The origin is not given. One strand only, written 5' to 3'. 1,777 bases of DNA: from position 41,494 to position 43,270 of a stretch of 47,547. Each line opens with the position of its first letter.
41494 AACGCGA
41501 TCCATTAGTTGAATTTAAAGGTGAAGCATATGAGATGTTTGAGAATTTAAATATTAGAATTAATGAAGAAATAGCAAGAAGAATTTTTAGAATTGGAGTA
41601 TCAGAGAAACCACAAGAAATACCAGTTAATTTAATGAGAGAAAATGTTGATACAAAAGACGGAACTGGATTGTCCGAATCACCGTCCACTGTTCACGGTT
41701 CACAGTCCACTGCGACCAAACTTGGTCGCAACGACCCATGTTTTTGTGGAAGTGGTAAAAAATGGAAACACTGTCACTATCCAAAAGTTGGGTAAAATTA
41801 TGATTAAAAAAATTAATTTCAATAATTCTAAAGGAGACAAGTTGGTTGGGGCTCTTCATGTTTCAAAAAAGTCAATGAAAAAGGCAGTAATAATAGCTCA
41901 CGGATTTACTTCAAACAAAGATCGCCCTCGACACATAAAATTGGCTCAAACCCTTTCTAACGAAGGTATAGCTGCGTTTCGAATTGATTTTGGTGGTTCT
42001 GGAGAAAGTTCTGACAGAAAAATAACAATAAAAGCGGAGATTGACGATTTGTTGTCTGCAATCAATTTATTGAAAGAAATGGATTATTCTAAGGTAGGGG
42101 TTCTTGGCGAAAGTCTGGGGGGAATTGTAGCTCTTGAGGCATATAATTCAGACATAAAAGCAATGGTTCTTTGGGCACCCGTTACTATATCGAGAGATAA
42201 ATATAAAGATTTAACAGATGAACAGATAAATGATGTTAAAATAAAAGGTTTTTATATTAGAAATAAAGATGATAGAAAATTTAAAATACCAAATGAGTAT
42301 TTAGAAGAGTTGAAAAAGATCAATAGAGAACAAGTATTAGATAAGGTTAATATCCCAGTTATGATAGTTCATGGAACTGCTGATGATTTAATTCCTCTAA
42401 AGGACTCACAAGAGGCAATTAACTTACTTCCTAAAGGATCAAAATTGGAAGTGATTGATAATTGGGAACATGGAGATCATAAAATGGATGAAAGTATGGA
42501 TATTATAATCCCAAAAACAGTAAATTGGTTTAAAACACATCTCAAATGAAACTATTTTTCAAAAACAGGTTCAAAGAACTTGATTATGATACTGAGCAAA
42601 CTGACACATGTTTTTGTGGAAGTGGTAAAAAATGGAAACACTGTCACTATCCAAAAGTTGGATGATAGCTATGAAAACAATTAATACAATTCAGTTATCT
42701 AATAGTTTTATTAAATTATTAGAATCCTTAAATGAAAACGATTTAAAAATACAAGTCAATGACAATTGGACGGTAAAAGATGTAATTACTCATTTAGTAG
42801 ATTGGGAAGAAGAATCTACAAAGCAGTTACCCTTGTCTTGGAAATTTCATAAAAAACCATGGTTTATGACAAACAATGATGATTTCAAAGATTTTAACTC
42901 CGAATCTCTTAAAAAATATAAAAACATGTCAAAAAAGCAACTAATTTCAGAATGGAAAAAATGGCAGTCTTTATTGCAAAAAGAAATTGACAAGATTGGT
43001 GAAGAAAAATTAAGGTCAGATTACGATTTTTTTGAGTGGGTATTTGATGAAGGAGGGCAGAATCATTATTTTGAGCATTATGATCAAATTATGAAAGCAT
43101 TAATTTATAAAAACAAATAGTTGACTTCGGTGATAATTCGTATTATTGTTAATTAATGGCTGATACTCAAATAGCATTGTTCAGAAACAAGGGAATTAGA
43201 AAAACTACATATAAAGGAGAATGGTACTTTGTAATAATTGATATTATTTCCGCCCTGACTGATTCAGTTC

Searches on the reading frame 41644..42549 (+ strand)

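Call 92: search_protein_families(library=pfam, proteins=[window:41644-42549:+], max_evalue=0.01)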
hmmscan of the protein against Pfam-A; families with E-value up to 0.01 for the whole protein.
window:41644-42549:+ (301 aa): 16 families
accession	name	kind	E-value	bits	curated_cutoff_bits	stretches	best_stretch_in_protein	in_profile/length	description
PF12146.15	Hydrolase_4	-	1.5e-18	67.4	27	2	77-187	2-117/239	Serine aminopeptidase, S33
PF00561.26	Abhydrolase_1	-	6.5e-14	52.6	25.8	2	81-179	2-102/245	alpha/beta hydrolase fold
PF00326.27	Peptidase_S9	-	1.4e-08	35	22.6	1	101-300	7-210/213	Prolyl oligopeptidase family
PF20408.4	Abhydrolase_11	-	6.7e-08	32.9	27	1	79-177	2-105/193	Alpha/beta hydrolase domain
PF06500.17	FrsA-like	-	3.3e-07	29.9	22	1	48-164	162-280/414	Esterase FrsA-like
PF20434.5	BD-FAE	-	4.9e-06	26.6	26.8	1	78-258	12-211/215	BD-FAE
PF05448.18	AXE1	-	1.9e-05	24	21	1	135-278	162-305/321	Acetyl xylan esterase (AXE1)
PF01738.24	DLH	-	2e-05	24.8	21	1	70-256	3-163/217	Dienelactone hydrolase family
PF12697.13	Abhydrolase_6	-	2.5e-05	25.5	26.3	1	82-181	1-94/217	Alpha/beta hydrolase family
PF12740.14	PETase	-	3.2e-05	23.9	28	1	80-184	55-162/263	PET hydrolase-like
PF02129.25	Peptidase_S15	-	4.3e-05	23.8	23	0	217-277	203-261/262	X-Pro dipeptidyl-peptidase (S15 family)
PF02273.21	Acyl_transf_2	-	0.00017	21.4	20.3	1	77-179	28-130/294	Acyl transferase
PF03583.20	LIP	-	0.0004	20.3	23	1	169-296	141-274/286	Secretory lipase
PF08840.17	BAAT_C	-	0.00046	20.7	20.9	1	140-256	10-133/210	BAAT / Acyl-CoA thioester hydrolase C terminal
PF12695.13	Abhydrolase_5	-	0.00077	19.7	27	0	231-277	95-141/164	Alpha/beta hydrolase family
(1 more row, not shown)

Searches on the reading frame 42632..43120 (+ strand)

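Call 92: search_protein_families(library=pfam, proteins=[window:42632-43120:+], max_evalue=0.01)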
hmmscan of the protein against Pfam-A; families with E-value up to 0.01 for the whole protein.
window:42632-43120:+ (162 aa): 1 family
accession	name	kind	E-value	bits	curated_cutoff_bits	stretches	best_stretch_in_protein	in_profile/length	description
PF12867.12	DinB_2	-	2.6e-06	28.4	24.8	1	25-129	8-97/128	DinB superfamily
